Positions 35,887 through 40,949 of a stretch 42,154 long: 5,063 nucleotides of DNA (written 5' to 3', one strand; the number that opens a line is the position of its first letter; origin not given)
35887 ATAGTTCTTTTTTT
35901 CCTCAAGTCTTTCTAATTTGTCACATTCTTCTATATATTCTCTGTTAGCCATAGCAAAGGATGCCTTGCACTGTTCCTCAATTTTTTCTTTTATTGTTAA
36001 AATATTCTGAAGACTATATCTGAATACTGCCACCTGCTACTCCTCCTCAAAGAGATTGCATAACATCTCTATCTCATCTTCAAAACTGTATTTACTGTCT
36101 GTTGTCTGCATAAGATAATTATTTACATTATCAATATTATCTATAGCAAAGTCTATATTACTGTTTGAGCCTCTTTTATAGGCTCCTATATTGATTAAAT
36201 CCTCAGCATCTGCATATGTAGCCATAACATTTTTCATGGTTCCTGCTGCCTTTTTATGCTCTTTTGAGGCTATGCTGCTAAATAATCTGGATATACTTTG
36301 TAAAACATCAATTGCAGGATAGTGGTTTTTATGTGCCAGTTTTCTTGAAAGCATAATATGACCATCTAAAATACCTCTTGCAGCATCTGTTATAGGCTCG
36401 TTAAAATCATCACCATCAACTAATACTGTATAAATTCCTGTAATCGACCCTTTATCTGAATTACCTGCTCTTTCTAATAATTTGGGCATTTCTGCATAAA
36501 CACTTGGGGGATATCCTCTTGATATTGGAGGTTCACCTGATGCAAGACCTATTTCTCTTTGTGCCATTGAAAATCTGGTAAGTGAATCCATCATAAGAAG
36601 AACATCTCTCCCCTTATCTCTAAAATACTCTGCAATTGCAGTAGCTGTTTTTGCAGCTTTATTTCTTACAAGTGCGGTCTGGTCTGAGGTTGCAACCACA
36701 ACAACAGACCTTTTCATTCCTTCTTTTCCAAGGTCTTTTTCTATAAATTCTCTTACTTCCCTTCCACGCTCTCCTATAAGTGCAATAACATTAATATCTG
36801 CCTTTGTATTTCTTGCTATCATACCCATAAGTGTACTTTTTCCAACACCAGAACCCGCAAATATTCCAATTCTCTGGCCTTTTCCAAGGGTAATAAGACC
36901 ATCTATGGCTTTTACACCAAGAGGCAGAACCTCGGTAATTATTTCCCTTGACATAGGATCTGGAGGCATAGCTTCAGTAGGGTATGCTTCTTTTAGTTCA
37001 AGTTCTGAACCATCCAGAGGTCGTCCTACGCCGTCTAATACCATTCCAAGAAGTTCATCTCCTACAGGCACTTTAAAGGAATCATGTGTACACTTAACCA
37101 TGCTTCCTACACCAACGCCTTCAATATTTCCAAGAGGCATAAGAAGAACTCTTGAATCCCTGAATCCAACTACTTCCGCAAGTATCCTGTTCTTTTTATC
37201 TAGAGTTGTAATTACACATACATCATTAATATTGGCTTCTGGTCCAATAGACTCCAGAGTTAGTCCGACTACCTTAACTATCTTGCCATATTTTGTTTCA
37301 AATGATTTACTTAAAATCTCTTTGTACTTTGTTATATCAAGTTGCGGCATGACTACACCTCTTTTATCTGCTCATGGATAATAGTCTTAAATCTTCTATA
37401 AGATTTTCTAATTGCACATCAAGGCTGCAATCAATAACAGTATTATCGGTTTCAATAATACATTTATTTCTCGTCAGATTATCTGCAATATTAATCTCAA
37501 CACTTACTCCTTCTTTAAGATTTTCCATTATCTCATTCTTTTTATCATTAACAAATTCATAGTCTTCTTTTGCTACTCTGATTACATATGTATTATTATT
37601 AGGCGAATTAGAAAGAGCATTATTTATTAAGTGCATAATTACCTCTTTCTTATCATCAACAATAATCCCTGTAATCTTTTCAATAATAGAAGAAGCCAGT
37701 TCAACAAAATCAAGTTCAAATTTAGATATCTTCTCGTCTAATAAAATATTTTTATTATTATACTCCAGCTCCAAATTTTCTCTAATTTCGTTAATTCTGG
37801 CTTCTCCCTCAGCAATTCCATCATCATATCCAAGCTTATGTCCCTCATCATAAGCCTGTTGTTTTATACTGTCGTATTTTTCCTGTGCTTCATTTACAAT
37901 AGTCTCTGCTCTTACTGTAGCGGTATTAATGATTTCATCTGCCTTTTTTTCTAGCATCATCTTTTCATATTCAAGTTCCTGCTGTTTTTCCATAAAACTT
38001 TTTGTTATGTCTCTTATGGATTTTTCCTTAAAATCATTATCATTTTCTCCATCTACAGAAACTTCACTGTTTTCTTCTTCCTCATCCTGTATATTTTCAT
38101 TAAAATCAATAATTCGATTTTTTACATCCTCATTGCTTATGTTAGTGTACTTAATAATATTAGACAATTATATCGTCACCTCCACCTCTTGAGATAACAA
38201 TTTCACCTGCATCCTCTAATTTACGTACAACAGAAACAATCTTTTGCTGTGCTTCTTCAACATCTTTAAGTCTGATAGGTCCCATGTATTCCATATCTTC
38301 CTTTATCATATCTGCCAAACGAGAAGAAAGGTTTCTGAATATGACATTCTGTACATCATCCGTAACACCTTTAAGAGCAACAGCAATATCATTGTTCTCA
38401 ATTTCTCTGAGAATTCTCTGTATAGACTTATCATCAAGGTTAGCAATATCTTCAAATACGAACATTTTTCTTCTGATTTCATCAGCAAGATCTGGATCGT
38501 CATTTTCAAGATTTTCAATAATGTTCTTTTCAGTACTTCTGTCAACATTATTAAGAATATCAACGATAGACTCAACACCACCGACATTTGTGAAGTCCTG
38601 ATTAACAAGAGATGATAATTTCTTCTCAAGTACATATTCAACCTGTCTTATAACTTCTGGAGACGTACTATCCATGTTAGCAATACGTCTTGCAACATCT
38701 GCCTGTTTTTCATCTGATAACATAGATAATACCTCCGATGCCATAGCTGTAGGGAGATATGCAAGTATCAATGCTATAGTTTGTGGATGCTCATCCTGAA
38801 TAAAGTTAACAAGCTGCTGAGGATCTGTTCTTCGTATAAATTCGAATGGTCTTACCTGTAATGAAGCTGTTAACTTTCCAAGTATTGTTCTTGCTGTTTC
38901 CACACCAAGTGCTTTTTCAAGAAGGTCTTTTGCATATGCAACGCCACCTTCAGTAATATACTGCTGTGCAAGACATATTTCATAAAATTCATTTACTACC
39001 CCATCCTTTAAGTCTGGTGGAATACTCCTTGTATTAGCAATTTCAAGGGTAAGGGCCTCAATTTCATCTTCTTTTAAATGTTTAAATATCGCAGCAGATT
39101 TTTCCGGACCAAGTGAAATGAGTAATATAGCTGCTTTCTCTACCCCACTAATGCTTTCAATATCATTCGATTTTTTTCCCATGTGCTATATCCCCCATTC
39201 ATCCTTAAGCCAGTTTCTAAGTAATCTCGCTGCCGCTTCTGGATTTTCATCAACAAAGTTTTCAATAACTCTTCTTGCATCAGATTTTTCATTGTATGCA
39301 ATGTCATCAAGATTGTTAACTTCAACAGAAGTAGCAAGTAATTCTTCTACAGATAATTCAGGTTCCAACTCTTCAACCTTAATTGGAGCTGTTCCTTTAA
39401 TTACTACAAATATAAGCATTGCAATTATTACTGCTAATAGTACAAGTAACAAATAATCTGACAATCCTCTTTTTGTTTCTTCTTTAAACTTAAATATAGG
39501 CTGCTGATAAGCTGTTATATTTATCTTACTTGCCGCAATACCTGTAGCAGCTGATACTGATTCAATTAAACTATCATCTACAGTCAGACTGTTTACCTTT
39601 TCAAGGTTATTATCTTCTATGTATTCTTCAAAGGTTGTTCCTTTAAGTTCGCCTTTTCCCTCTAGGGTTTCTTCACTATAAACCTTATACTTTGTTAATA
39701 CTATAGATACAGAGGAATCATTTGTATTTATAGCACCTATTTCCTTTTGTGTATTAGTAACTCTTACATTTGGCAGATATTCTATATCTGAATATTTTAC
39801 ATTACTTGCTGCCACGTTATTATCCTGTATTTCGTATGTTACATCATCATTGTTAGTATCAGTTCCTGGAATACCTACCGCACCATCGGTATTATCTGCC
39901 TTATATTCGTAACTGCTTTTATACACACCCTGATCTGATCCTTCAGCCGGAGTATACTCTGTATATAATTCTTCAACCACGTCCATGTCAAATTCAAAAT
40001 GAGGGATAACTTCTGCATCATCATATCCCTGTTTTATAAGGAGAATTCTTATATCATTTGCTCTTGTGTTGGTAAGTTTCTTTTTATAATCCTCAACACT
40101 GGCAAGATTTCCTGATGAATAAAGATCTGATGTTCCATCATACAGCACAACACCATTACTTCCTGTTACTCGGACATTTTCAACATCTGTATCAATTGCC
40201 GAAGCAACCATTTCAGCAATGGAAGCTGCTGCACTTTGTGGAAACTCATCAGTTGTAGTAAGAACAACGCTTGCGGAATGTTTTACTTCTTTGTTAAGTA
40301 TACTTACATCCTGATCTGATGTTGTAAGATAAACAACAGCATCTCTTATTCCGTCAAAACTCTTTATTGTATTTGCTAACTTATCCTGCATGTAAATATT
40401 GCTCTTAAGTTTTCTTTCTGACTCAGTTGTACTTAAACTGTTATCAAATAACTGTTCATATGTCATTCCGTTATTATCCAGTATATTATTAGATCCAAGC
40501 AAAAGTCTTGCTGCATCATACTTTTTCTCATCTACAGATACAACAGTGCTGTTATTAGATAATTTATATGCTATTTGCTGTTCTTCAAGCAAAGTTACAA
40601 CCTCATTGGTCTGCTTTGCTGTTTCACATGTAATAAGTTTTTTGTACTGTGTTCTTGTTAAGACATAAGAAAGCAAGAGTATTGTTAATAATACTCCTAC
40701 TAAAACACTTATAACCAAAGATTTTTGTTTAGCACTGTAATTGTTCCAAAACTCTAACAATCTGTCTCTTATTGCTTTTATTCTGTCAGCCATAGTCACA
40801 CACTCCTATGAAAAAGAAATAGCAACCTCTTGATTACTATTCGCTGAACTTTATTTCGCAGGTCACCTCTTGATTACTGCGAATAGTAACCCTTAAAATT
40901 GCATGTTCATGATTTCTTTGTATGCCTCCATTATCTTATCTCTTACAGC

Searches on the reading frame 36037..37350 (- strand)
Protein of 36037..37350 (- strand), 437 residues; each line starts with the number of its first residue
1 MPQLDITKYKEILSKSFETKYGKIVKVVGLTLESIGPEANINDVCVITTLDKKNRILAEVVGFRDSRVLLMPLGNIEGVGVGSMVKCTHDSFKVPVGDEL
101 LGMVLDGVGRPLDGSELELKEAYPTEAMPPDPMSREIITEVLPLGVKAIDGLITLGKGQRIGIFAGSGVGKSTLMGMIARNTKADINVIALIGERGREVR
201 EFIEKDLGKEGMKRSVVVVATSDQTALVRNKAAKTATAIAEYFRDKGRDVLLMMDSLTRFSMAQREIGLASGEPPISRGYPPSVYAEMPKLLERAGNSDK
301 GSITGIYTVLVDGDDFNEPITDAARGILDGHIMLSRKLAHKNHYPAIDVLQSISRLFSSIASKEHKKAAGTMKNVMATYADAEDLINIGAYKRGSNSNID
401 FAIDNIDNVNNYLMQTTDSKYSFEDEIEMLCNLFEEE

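Call 57: search_protein_families(library=pfam, proteins=[window:36037-37350:-], max_evalue=0.00001)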
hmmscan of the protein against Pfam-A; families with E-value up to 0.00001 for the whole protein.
window:36037-37350:- (437 aa): 3 families
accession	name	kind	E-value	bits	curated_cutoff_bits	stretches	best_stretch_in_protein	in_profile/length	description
PF00006.31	ATP-synt_ab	-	1.1e-93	313.2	29.5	1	145-354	1-213/213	ATP synthase alpha/beta family, nucleotide-binding domain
PF18269.6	T3SS_ATPase_C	-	1.5e-23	82.9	22.7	1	362-431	2-71/72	T3SS EscN ATPase C-terminal domain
PF02874.29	ATP-synt_ab_N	-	4.4e-09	37.2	20.9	1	24-88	1-68/69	ATP synthase alpha/beta family, beta-barrel domain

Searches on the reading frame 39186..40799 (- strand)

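Call 57: search_protein_families(library=pfam, proteins=[window:39186-40799:-], max_evalue=0.00001)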
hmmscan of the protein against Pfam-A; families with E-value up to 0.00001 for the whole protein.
window:39186-40799:- (537 aa): 2 families
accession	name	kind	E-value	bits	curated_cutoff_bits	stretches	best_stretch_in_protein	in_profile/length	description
PF01514.23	YscJ_FliF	-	1.1e-36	126.8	24.4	1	48-220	2-178/179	Secretory protein of YscJ/FliF family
PF08345.17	YscJ_FliF_C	-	6.9e-06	27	23.8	1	258-379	6-119/147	Flagellar M-ring protein C-terminal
